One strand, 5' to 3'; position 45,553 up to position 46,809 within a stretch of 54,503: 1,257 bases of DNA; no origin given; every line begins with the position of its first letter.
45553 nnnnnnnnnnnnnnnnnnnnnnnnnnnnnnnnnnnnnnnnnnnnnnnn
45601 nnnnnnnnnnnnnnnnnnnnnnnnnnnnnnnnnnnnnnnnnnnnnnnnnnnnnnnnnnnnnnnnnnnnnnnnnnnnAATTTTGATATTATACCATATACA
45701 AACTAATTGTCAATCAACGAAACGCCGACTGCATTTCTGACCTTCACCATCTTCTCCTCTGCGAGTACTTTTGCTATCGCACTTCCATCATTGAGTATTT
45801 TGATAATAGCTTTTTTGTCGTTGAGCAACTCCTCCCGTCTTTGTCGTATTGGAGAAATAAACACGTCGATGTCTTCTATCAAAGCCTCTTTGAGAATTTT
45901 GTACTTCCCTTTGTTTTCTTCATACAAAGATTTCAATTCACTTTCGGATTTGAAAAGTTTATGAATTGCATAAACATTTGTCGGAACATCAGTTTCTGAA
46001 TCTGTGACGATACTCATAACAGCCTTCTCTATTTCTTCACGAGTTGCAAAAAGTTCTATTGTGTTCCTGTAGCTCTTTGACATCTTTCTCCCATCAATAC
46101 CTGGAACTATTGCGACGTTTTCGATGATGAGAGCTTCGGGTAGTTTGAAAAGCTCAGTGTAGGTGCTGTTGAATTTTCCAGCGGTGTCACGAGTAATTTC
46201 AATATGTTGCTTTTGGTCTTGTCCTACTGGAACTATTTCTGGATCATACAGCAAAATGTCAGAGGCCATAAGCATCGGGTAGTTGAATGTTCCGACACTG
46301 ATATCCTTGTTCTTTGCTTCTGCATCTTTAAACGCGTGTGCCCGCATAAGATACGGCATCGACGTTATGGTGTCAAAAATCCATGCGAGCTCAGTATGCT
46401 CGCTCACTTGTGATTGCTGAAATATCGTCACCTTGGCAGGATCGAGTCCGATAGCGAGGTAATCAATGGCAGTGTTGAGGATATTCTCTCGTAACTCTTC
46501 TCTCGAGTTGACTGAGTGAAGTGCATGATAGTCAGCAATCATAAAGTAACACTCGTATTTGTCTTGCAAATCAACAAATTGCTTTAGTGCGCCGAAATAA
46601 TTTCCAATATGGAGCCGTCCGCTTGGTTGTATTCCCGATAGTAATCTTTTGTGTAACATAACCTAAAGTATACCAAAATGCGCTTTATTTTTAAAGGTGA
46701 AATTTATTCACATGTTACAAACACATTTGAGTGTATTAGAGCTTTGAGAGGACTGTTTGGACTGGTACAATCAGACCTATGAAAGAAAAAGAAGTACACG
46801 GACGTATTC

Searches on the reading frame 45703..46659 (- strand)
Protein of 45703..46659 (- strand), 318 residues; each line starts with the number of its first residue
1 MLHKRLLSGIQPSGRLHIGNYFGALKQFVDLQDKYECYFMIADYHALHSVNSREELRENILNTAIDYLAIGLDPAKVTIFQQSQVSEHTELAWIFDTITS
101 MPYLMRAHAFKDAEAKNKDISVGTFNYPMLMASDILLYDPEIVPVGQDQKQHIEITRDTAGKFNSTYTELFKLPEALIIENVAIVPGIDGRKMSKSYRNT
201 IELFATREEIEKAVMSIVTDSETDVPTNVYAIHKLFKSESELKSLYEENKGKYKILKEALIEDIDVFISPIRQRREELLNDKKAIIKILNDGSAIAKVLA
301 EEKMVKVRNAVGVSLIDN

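Call 7: search_protein_families(library=pfam, proteins=[window:45703-46659:-], max_evalue=0.1)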
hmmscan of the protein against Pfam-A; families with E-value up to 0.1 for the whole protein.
window:45703-46659:- (318 aa): 2 families
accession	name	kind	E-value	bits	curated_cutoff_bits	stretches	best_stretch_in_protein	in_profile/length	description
PF00579.31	tRNA-synt_1b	-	1e-64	219.1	21.1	1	5-258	7-264/292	tRNA synthetases class I (W and Y)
PF18497.6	RNase_3_N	-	0.034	14.6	26.8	1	191-258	14-76/95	Ribonuclease III N-terminal domain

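Call 11: find_homologous_proteins(query=window:45703-46659:-, max_evalue=1e-40)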
Query window:45703-46659:- (318 aa): 8000 proteins with E <= 1e-40 among 8000 candidates; the best 120 are listed.
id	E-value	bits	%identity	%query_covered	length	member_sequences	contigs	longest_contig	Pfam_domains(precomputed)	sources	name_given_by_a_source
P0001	5.1e-203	690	100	100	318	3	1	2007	PF00579.32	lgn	-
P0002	1.2e-158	545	77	99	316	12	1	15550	PF00579.32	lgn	-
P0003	8.4e-158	542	77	99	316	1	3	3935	PF00579.32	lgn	-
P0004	1.4e-157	541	77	99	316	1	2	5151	PF00579.32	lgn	-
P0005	2.7e-157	540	76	99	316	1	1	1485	PF00579.32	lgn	-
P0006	8.0e-157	539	76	99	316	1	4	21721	PF00579.32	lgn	-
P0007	1.3e-156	538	77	99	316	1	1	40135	PF00579.32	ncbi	-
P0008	7.4e-156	536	75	99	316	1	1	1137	PF00579.32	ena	-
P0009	3.2e-155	533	75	99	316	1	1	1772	PF00579.32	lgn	-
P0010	1.3e-154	531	75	99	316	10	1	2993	PF00579.32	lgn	-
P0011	9.1e-151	519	74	99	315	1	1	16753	PF00579.32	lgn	-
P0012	7.4e-146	503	76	92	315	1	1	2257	PF00579.32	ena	-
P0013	1.1e-145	502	73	98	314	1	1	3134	PF00579.32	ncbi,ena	-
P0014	1.2e-145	502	72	98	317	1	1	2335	PF00579.32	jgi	jgi:tryptophanyl-tRNA synthetase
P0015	3.7e-143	494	70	98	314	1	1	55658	PF00579.32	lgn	-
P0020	5.3e-142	490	70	98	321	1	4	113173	PF00579.32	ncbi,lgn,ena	-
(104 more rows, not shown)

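Call 12: find_encoding_contigs(protein=P0007, flank=5000, max_places=3)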
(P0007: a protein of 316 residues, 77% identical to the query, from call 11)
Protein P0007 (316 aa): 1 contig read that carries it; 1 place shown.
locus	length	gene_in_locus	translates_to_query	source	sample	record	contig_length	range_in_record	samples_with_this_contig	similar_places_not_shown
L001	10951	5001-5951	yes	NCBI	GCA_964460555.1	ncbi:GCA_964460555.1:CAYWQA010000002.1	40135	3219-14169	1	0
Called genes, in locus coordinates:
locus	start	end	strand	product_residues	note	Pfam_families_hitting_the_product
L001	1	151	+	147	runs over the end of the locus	PF01281:Ribosomal_L9_N, PF03948:Ribosomal_L9_C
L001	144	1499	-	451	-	PF01406:tRNA-synt_1e, PF01921:tRNA-synt_1f (faint), PF09334:tRNA-synt_1g (faint), PF23493:CysS_C (weak)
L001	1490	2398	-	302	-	PF01544:CorA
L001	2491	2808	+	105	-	PF00829:Ribosomal_L21p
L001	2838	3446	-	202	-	PF01751:Toprim (weak), PF13662:Toprim_4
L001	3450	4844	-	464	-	PF00772:DnaB, PF03796:DnaB_C, PF06745:ATPase (weak), PF13481:AAA_25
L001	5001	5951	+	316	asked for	PF00579:tRNA-synt_1b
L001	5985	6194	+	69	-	-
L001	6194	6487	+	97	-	PF01371:Trp_repressor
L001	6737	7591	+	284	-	-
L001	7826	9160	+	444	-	PF01336:tRNA_anti-codon, PF00152:tRNA-synt_2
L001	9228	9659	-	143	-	-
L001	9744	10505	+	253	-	PF02616:SMC_ScpA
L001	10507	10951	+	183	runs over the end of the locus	PF04079:SMC_ScpB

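Call 13: find_encoding_contigs(protein=P0006, flank=5000, max_places=4)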
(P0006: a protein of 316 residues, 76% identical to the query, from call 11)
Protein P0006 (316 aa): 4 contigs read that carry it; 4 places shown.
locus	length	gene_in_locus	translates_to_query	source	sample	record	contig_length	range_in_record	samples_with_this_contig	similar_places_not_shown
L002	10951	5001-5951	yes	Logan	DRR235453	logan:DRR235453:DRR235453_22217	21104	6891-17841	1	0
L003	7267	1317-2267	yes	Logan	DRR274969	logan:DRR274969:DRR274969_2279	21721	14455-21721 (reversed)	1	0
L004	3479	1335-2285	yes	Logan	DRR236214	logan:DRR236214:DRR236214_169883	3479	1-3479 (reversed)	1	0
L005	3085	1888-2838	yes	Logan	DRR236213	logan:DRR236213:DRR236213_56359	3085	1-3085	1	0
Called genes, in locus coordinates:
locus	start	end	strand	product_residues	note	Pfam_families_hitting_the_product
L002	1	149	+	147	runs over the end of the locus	PF01281:Ribosomal_L9_N, PF03948:Ribosomal_L9_C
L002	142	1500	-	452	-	PF01406:tRNA-synt_1e, PF01921:tRNA-synt_1f (faint), PF09334:tRNA-synt_1g (faint), PF23493:CysS_C (weak)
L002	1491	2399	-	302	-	PF01544:CorA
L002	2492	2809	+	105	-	PF00829:Ribosomal_L21p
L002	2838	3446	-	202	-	PF01751:Toprim (weak), PF13662:Toprim_4, PF21175:RecR_C (faint)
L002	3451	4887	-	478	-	PF00772:DnaB, PF03796:DnaB_C, PF06745:ATPase (weak), PF13481:AAA_25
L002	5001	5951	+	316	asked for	PF00579:tRNA-synt_1b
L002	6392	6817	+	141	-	-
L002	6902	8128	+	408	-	-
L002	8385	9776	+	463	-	PF01336:tRNA_anti-codon, PF00152:tRNA-synt_2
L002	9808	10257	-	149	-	-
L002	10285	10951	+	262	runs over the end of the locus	PF02616:SMC_ScpA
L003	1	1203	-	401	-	?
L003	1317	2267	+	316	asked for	PF00579:tRNA-synt_1b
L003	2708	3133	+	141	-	-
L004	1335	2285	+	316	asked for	PF00579:tRNA-synt_1b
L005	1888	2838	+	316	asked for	PF00579:tRNA-synt_1b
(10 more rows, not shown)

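Call 14: find_encoding_contigs(protein=P0002, flank=5000, max_places=3)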
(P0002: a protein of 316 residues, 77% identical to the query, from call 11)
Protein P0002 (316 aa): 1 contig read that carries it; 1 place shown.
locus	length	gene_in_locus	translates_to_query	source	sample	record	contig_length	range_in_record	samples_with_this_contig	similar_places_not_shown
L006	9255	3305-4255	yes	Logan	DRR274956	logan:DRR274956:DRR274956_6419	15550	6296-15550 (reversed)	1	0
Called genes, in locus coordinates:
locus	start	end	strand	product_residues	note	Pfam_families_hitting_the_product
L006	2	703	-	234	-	?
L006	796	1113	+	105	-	PF00829:Ribosomal_L21p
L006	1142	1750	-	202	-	PF01751:Toprim (weak), PF13662:Toprim_4, PF21175:RecR_C (faint)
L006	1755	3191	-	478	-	PF00772:DnaB, PF03796:DnaB_C, PF06745:ATPase (weak), PF13481:AAA_25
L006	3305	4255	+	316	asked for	PF00579:tRNA-synt_1b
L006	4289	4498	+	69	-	-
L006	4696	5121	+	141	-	-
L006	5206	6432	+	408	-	-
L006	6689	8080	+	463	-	PF01336:tRNA_anti-codon, PF00152:tRNA-synt_2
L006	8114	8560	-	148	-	-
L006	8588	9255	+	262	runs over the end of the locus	PF02616:SMC_ScpA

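Call 23: find_encoding_contigs(protein=P0011, flank=4000, max_places=2)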
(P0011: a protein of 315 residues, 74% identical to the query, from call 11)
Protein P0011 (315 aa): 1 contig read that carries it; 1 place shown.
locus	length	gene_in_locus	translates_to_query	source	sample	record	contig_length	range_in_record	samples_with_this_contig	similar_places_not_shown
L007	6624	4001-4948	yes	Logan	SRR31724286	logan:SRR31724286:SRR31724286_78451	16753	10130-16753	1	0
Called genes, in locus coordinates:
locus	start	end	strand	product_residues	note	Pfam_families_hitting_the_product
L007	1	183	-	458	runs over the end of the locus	PF01406:tRNA-synt_1e, PF23493:CysS_C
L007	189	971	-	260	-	PF01544:CorA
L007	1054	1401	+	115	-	PF00829:Ribosomal_L21p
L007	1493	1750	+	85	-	-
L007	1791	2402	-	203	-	PF21176:RecR_HhH, PF13662:Toprim_4, PF21175:RecR_C (weak)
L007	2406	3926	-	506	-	PF00772:DnaB, PF13481:AAA_25, PF03796:DnaB_C, PF06745:ATPase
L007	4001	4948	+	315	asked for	PF00579:tRNA-synt_1b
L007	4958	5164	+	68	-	-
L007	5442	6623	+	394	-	?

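Call 24: find_encoding_contigs(protein=P0015, flank=4000, max_places=2)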
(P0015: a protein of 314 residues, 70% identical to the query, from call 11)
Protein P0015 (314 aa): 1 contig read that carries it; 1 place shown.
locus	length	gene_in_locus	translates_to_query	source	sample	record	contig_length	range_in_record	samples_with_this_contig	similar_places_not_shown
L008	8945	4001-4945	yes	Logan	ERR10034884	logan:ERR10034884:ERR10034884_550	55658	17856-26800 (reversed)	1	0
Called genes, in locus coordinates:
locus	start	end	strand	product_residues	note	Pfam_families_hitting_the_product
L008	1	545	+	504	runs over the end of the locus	PF25919:BSH_CusB (faint), PF25917:BSH_RND (faint)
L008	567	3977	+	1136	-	PF00873:ACR_tran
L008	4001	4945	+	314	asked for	PF00579:tRNA-synt_1b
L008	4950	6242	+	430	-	PF01336:tRNA_anti-codon, PF00152:tRNA-synt_2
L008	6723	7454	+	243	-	PF02616:SMC_ScpA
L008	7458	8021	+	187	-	PF04079:SMC_ScpB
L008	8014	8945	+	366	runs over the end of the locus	PF01098:FTSW_RODA_SPOVE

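Call 25: find_encoding_contigs(protein=P0020, flank=4000, max_places=4)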
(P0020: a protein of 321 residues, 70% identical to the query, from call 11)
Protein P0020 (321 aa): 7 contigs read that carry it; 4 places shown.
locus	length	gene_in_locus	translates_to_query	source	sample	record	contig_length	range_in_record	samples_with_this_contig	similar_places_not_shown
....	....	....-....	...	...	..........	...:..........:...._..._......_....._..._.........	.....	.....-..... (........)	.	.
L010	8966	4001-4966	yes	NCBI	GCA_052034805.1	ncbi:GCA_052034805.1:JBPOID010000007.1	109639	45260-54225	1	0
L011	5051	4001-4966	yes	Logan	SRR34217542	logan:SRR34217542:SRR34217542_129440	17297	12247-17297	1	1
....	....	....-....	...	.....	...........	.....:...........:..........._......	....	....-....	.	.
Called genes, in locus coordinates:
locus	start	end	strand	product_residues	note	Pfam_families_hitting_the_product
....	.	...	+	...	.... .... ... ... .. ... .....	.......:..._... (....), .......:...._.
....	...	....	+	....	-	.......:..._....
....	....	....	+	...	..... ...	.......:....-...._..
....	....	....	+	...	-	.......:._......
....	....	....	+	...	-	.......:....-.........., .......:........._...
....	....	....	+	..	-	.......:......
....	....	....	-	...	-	-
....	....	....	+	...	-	-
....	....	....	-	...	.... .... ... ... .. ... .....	-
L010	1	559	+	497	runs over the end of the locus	PF25917:BSH_RND (weak), PF25989:YknX_C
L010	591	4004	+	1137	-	PF00873:ACR_tran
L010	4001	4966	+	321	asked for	PF00579:tRNA-synt_1b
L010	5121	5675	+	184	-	PF07963:N_methyl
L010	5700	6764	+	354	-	PF13354:Beta-lactamase2, PF00768:Peptidase_S11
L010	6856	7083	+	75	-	PF04070:DUF378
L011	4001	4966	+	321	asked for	PF00579:tRNA-synt_1b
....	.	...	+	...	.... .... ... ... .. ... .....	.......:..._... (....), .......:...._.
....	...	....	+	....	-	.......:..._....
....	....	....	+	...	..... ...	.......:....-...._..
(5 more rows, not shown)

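Call 29: find_encoding_contigs(protein=P0004, flank=3000, max_places=4)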
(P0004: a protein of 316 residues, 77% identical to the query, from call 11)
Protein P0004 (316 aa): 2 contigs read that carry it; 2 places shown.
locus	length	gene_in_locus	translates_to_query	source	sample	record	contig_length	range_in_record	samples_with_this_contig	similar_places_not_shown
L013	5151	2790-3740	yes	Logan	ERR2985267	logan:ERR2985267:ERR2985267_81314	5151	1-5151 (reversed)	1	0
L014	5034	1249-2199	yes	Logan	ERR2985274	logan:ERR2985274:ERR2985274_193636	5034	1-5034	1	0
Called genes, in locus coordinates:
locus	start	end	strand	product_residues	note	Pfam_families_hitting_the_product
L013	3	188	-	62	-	?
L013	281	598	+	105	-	PF00829:Ribosomal_L21p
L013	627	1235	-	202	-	PF01751:Toprim (weak), PF13662:Toprim_4, PF21175:RecR_C (faint)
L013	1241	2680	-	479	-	PF00772:DnaB, PF03796:DnaB_C, PF06745:ATPase (weak), PF13481:AAA_25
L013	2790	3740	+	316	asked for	PF00579:tRNA-synt_1b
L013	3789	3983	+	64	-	-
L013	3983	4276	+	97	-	PF01371:Trp_repressor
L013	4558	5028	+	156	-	-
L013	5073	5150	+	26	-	?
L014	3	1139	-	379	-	?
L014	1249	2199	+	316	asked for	PF00579:tRNA-synt_1b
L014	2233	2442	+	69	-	-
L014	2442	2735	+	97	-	PF01371:Trp_repressor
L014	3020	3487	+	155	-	-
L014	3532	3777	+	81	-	-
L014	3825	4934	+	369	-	-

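Call 30: find_encoding_contigs(protein=P0003, flank=3000, max_places=4)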
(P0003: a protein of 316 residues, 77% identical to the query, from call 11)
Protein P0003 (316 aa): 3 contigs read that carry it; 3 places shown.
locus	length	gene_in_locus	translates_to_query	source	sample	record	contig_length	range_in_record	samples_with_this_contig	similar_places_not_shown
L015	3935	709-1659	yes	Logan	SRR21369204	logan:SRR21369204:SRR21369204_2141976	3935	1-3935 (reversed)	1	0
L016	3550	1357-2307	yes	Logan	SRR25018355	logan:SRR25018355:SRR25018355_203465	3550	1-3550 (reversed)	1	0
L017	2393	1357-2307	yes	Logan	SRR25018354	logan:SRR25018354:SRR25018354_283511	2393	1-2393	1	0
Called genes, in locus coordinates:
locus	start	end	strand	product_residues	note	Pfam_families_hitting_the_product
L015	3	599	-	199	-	?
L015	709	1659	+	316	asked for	PF00579:tRNA-synt_1b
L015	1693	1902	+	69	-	-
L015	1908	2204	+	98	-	PF01371:Trp_repressor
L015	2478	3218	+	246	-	-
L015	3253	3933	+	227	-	?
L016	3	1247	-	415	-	?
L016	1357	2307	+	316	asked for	PF00579:tRNA-synt_1b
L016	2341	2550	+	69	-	-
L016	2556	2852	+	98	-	PF01371:Trp_repressor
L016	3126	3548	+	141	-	?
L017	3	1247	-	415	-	?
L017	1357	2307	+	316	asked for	PF00579:tRNA-synt_1b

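Call 33: search_protein_families(library=pfam, proteins=[L001:6737-7591:+, L006:4696-5121:+, L006:5206-6432:+, L014:3020-3487:+, L014:3532-3777:+, L014:3825-4934:+, L015:2478-3218:+, L015:3253-3933:+], max_evalue=0.05)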
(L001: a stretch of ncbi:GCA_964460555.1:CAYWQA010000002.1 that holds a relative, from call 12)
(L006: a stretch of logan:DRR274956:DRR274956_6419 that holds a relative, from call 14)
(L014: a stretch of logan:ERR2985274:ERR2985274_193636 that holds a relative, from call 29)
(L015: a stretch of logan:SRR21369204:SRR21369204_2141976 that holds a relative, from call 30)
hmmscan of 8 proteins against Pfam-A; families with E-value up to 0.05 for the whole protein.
L001:6737-7591:+ (284 aa): 0 families

L006:4696-5121:+ (141 aa): 2 families
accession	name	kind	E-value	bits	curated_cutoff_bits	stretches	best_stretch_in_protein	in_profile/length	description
PF09419.16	PGP_phosphatase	-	0.00016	21.7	20.4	1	68-114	120-166/168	Mitochondrial PGP phosphatase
PF13242.12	Hydrolase_like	-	0.00097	19.4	22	1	83-120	20-57/75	HAD-hyrolase-like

L006:5206-6432:+ (408 aa): 0 families

L014:3020-3487:+ (155 aa): 0 families

L014:3532-3777:+ (81 aa): 0 families

L014:3825-4934:+ (369 aa): 0 families

L015:2478-3218:+ (246 aa): 2 families
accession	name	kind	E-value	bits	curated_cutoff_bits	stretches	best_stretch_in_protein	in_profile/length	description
PF23728.1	Tubby_C_like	-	0.037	14.4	24.4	0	120-175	38-93/172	Tubby C-terminal like domain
PF14908.11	HU-CCDC81_euk_1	-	0.041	14.4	26.1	0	138-174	18-54/89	CCDC81 eukaryotic HU domain 1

L015:3253-3933:+ (227 aa): 0 families

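Call 34: search_protein_families(library=ncbifam, proteins=[L001:6737-7591:+, L006:4696-5121:+, L006:5206-6432:+, L014:3020-3487:+, L014:3825-4934:+, L015:2478-3218:+, L015:3253-3933:+], max_evalue=0.05)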
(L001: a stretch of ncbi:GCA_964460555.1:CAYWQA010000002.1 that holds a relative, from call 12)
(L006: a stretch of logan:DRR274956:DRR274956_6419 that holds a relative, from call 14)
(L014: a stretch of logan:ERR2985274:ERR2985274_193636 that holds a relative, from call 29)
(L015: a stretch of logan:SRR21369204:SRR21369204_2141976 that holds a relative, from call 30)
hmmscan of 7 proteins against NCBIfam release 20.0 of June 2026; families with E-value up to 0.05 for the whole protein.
L001:6737-7591:+ (284 aa): 0 families

L006:4696-5121:+ (141 aa): 9 families
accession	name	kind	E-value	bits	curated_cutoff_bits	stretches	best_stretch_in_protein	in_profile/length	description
TIGR02253.1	CTE7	subfamily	6.4e-09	35.9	169.75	1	24-137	98-220/221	TIGR02253 family HAD-type hydrolase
TIGR02254.1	YjjG_YfnB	equivalog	6.1e-07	29.1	159.9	1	16-141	93-223/223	YjjG family noncanonical pyrimidine nucleotidase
NF052576.1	PymNtasePynAStpc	equivalog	1.5e-05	24.8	350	1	17-141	96-227/229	pyrimidine 5'-nucleotidase PynA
NF006976.0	PRK09449.1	equivalog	2.3e-05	24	183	1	17-141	92-222/225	pyrimidine 5'-nucleotidase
TIGR01668.1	YqeG_hyp_ppase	hypoth_equivalog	4.3e-05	23.1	89.1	1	3-118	26-142/170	YqeG family HAD IIIA-type phosphatase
TIGR01662.1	HAD-SF-IIIA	subfamily_domain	0.0025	17.9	44.6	1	3-113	1-140/141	HAD-IIIA family hydrolase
NF053752.1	TK1734_fam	exception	0.0029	16.9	475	1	66-137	183-255/260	2-phosphoglycolate phosphatase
TIGR01428.1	HAD_type_II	equivalog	0.011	15.7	125.4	0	22-76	93-147/197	haloacid dehalogenase type II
NF005213.0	PRK06698.1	equivalog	0.015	14.1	768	1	16-96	326-412/459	bifunctional 5'-methylthioadenosine/S-adenosylhomocysteine nucleosidase/phosphatase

L006:5206-6432:+ (408 aa): 0 families

L014:3020-3487:+ (155 aa): 0 families

L014:3825-4934:+ (369 aa): 0 families

L015:2478-3218:+ (246 aa): 0 families

L015:3253-3933:+ (227 aa): 0 families

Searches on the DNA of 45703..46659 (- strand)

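Call 87: search_rna_families(sources=[L007, L026, L022, L001, L015, L006], threshold=gathering)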
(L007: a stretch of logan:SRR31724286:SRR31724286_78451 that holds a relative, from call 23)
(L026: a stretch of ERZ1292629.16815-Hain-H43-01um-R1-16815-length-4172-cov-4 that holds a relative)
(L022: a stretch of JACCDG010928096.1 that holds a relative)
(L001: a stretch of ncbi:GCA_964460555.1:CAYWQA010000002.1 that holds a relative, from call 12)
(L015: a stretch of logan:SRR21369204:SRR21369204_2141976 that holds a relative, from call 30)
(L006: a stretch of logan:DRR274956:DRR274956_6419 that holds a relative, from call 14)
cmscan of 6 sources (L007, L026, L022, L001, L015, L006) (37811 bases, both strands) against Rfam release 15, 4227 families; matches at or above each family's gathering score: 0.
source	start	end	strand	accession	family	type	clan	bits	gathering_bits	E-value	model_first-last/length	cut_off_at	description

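Call 89: search_rna_families(source=L007, start=5140, end=5460, threshold=evalue, max_evalue=1)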
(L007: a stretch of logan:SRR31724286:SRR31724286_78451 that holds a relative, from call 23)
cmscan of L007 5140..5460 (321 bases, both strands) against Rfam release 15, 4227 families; matches with E-value up to 1: 0.
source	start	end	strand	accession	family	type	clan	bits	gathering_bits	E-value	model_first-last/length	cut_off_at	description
